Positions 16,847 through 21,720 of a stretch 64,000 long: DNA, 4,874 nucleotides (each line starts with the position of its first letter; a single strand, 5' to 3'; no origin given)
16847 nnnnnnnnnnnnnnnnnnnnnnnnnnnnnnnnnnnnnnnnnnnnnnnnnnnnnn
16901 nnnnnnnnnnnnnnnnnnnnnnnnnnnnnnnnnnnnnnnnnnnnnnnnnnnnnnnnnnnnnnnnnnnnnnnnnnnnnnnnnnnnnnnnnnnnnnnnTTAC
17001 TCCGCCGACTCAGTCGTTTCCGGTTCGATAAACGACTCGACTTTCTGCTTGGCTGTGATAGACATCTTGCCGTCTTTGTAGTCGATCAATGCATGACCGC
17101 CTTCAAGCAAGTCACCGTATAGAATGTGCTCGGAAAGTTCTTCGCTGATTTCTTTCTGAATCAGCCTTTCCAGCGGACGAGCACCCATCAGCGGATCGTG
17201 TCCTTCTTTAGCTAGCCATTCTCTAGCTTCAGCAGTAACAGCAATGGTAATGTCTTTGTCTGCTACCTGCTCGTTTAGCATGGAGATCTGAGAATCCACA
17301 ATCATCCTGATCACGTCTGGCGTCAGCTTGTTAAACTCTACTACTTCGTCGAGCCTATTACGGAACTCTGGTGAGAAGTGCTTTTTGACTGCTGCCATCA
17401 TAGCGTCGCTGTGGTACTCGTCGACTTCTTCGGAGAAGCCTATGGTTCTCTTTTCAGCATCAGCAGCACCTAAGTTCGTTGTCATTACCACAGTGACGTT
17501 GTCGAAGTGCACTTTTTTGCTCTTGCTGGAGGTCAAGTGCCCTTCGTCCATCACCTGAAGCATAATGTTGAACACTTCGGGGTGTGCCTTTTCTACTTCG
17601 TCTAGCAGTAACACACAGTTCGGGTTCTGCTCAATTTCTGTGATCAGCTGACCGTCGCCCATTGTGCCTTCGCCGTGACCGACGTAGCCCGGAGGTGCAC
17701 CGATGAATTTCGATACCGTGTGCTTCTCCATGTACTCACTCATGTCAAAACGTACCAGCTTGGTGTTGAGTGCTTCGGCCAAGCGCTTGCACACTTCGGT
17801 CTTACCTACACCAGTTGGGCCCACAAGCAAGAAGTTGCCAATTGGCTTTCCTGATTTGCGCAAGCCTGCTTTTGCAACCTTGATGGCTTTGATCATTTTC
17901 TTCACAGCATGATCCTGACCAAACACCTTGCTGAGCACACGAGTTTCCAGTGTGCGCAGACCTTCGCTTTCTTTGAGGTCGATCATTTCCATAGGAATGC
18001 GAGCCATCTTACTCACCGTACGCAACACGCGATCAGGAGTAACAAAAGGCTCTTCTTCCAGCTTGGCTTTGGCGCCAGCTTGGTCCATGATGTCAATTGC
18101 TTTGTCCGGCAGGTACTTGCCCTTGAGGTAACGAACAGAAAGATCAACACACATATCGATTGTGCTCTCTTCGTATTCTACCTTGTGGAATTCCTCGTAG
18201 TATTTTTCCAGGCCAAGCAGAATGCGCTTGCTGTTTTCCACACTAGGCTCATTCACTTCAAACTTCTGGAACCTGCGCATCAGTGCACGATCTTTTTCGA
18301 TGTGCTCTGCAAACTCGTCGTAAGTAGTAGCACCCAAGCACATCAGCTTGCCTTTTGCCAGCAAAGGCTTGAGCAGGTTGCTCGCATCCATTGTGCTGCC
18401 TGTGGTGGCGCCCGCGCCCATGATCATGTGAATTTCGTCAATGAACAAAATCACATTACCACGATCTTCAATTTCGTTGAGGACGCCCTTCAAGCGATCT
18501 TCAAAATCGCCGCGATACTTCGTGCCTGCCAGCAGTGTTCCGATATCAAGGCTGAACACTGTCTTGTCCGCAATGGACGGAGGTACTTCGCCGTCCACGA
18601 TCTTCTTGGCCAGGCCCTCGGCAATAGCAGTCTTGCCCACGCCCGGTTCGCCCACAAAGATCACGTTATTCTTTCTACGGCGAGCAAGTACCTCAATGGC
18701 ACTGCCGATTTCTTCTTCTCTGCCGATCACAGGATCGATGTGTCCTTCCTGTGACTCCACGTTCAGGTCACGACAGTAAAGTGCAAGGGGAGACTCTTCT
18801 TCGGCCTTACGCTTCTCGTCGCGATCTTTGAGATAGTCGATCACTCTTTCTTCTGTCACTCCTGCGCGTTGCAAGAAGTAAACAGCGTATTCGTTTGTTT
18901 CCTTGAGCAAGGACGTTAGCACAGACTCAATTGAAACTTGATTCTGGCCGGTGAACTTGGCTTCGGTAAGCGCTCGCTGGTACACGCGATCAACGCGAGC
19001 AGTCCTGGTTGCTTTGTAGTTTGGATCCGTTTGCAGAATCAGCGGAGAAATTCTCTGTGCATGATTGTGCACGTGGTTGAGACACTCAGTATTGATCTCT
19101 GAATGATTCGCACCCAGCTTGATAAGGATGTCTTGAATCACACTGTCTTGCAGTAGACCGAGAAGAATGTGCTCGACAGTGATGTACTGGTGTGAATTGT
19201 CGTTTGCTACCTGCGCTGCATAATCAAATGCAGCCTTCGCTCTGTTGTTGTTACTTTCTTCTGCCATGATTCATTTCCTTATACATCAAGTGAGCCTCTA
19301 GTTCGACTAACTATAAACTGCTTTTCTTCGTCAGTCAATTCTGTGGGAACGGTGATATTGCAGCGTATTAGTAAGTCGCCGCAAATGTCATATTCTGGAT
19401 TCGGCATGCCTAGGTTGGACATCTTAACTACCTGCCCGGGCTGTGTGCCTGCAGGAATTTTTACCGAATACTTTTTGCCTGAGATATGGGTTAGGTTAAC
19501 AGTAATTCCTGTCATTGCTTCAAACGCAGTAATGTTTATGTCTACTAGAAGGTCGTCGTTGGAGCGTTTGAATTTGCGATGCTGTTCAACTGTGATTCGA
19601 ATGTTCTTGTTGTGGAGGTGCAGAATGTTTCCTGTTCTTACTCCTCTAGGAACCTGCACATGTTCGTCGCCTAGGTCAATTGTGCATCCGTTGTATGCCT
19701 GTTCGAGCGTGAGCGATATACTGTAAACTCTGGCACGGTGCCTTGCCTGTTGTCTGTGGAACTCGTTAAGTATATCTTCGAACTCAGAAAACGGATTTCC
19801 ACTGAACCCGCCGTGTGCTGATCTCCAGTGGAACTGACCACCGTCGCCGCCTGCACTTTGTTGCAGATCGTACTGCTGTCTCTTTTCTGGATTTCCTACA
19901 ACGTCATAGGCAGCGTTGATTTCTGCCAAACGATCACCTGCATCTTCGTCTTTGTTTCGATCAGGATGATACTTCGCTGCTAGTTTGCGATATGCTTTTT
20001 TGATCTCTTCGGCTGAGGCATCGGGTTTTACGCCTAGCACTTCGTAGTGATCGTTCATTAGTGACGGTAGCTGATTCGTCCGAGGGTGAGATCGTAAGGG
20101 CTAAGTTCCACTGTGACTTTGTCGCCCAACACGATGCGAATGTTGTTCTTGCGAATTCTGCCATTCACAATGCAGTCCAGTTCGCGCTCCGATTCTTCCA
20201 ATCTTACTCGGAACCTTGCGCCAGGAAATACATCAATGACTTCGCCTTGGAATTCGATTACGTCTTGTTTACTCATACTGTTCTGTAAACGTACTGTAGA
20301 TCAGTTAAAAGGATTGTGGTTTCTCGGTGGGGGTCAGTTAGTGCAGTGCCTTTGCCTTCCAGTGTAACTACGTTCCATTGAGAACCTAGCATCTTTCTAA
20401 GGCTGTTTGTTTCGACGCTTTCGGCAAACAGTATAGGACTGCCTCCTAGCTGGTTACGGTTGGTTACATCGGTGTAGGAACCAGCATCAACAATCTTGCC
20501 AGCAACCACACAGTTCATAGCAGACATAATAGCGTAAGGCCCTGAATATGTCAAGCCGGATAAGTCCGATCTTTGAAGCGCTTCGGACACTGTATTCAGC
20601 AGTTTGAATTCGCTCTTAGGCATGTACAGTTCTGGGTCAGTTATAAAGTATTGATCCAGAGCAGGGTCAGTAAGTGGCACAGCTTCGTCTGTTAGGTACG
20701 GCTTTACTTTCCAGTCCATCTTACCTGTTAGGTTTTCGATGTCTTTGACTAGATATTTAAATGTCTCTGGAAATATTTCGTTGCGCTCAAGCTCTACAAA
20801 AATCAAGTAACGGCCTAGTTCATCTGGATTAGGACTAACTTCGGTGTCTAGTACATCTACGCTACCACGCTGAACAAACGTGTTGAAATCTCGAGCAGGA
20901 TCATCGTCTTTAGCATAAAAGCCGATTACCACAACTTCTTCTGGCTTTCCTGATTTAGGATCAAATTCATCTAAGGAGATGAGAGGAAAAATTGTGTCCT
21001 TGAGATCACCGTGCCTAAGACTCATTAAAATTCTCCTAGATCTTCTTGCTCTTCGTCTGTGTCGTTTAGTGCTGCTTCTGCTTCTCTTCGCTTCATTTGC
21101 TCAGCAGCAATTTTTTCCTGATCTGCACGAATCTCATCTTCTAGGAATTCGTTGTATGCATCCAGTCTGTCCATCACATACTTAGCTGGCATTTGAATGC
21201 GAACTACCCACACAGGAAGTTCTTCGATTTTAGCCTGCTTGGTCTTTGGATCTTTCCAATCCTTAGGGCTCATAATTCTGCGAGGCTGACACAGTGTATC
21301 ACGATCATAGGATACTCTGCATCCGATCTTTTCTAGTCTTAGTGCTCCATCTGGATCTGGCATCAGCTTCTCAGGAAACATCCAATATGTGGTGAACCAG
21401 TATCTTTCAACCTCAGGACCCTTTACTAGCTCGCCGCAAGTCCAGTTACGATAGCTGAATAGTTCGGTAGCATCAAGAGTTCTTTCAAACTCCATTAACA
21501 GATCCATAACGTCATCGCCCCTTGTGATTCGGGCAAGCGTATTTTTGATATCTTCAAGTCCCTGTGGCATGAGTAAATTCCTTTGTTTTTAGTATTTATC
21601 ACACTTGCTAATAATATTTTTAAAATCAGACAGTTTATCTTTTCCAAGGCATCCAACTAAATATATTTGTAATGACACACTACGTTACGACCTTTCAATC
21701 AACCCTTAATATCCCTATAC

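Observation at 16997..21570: Five-gene operon ending in IF-1, a J-domain protein and ClpA: host-like clpA-infA synteny captured by the phage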

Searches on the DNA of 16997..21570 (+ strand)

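Call 4: search_dna_similar(query=window:16997-21570:+, collection=phages, mode=near, max_rows=30)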
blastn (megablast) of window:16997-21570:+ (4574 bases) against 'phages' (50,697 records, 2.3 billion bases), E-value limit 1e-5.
No match.

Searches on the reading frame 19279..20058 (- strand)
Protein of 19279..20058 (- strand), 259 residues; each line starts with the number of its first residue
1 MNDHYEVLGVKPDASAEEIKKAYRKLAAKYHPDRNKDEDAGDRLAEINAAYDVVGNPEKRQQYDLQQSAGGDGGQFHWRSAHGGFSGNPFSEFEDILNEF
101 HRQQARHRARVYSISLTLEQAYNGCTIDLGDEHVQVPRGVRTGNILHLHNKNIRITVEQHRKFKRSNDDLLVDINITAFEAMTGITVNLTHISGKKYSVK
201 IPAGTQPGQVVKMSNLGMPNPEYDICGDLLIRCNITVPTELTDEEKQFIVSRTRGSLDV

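Call 3: search_protein_families(library=pfam, proteins=[window:19279-20058:-])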
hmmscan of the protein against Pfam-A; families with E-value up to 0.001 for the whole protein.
window:19279-20058:- (259 aa): 2 families
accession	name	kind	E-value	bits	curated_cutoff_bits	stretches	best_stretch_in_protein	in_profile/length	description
PF00226.36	DnaJ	-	7.6e-25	87.2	27.8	1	3-64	1-63/63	DnaJ domain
PF01556.23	DnaJ_C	-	7.2e-24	85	26.6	1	112-238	3-152/152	DnaJ C terminal domain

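Call 19: search_protein_families(library=phrogs, proteins=[window:19279-20058:-])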
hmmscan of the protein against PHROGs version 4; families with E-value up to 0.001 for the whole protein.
window:19279-20058:- (259 aa): 7 families
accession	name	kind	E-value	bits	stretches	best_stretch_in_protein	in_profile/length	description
phrog_14336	-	unknown function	2.2e-44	153.2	2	2-108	4-108/363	-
phrog_11153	-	unknown function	2.3e-17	64.6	1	3-69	6-72/337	-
phrog_2778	-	unknown function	1.5e-11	45.6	1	2-64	35-96/239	-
phrog_9210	-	unknown function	8.2e-10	39.6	1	3-53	150-198/204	-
phrog_31004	-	unknown function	1.3e-08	36.3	1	4-55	3-55/156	-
phrog_13942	-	unknown function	4.3e-05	23.9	1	6-56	19-66/336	-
phrog_15863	-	unknown function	6.9e-05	23.3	1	16-73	156-214/312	-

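Call 68: search_solved_structures(query=window:19279-20058:-, show_alignments=2, max_evalue=1e-10)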
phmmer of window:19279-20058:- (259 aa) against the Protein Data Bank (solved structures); distinct sequences matched with E-value up to 1e-10: 41.
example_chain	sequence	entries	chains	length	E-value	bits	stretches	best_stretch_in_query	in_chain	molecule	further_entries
6jzb_A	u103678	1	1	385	1.3e-30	110.3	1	3-101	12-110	Chaperone protein DnaJ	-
6psi_A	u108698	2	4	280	3.5e-29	105.6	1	2-247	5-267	Chaperone protein DnaJ 2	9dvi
4j80_A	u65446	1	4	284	4.9e-28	101.8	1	2-247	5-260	Chaperone protein DnaJ 2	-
7zhs_A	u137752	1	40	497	5.4e-25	91.9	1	5-87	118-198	Ubiquitin-like protein SMT3,DnaJ homolog subfamily A member 2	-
7jtk_Y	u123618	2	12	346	2.1e-24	89.9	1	3-127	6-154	Flagellar radial spoke protein 16 | Radial spoke protein 16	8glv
3lz8_A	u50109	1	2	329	7.3e-19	71.8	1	2-113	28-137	Putative chaperone DnaJ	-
8e2o_A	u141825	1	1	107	4e-18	69.3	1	3-108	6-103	Isoform 2 of DnaJ homolog subfamily A member 1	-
9fqr_HA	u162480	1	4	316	9.8e-18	68.1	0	2-95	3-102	DnaJ (Hsp40) related, subfamily B, member 13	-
8j07_U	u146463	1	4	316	2.6e-17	66.7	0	2-74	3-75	DnaJ homolog subfamily B member 13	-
2ctp_A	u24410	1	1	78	1e-16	64.7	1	2-68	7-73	DnaJ homolog subfamily B member 12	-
2lo1_A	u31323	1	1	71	1.2e-16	64.5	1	3-64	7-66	DnaJ homolog subfamily A member 1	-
4j7z_A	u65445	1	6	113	1.7e-16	64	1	2-93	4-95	Chaperone protein DnaJ 2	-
9dyv_A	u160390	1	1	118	1.9e-16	63.9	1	2-93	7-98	Chaperone protein DnaJ 2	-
2m6y_A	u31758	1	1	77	2.2e-16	63.7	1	3-64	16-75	DnaJ homolog subfamily A member 1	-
2cug_A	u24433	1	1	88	3.3e-16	63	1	3-69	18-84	mKIAA0962 protein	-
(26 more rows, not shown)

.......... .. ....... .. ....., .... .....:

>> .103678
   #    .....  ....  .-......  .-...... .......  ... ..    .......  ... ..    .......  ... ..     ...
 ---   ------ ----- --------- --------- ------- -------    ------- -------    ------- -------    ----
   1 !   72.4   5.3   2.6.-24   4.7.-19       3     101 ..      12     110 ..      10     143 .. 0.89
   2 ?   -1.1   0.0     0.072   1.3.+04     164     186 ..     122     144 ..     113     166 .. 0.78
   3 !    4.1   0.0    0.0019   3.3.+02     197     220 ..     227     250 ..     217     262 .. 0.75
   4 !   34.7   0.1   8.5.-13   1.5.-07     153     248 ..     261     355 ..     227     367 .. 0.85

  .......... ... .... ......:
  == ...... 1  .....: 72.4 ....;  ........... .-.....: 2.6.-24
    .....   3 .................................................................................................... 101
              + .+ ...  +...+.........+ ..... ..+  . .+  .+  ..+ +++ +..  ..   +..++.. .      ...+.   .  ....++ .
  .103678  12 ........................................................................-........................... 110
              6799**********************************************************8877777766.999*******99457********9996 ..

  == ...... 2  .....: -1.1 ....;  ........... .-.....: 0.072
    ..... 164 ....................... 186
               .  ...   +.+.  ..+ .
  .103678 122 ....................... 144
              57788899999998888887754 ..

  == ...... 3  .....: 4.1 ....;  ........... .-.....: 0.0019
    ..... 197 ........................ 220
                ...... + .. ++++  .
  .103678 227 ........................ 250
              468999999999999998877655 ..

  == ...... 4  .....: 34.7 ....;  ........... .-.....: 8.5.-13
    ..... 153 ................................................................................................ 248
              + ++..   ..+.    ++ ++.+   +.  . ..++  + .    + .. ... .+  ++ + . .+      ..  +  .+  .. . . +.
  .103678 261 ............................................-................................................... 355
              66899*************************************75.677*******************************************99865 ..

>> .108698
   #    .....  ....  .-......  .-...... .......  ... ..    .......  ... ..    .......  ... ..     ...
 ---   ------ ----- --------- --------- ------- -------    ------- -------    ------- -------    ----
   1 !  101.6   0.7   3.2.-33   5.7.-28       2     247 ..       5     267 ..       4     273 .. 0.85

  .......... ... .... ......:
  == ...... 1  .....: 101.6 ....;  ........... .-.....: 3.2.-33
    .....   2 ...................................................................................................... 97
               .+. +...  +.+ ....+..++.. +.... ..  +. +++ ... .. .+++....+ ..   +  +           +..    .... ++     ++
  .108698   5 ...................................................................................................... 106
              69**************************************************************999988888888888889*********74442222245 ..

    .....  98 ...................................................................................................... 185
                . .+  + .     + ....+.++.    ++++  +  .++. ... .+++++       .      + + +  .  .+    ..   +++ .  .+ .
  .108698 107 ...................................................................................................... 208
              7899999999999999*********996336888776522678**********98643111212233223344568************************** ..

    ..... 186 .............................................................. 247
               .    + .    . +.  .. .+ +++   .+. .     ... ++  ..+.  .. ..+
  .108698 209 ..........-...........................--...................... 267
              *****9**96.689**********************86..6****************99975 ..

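Call 81: search_protein_families(library=ncbifam, proteins=[window:19279-20058:-], max_evalue=0.00001)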
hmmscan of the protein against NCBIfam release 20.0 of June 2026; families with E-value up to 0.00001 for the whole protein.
window:19279-20058:- (259 aa): 13 families
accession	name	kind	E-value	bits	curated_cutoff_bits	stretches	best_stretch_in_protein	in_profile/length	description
TIGR02349.1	DnaJ_bact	equivalog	8.1e-54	183.3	377.2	2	3-129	1-138/354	molecular chaperone DnaJ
NF008035.0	PRK10767.1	subfamily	5.2e-46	157.4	338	2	2-128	4-135/374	molecular chaperone DnaJ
NF010871.0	PRK14278.1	equivalog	1.8e-43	148.8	502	2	2-109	3-104/378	molecular chaperone DnaJ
NF010894.0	PRK14301.1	equivalog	5.6e-40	137.5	548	2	2-101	4-101/373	chaperone protein DnaJ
NF010885.0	PRK14292.1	equivalog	1.1e-38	133.3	585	2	2-136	2-141/371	chaperone protein DnaJ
NF010892.0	PRK14299.1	equivalog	4.2e-37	127.9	392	1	2-247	4-278/291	chaperone protein DnaJ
NF010874.0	PRK14281.1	equivalog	2.3e-35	122.5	619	2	2-125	3-124/397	chaperone protein DnaJ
NF037946.1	terminal_TopJ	equivalog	1e-33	116.9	300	1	3-67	6-70/810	terminal organelle assembly protein TopJ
NF010872.0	PRK14279.1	equivalog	1.5e-31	109.9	556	2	2-87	9-96/394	molecular chaperone DnaJ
TIGR03835.1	termin_org_DnaJ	equivalog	8.7e-27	93.9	512.25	1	3-72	3-72/871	terminal organelle assembly protein TopJ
NF007618.0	PRK10266.1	equivalog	3.2e-25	89.2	403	1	2-110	4-111/306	curved DNA-binding protein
NF050028.1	CldAdptActJ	equivalog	1.9e-14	53.9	150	1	1-63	1-69/93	cold adaptation protein ActJcold adaptation protein ActJ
NF006948.0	PRK09430.1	equivalog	1.4e-09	37.9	162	1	2-34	200-232/267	co-chaperone DjlA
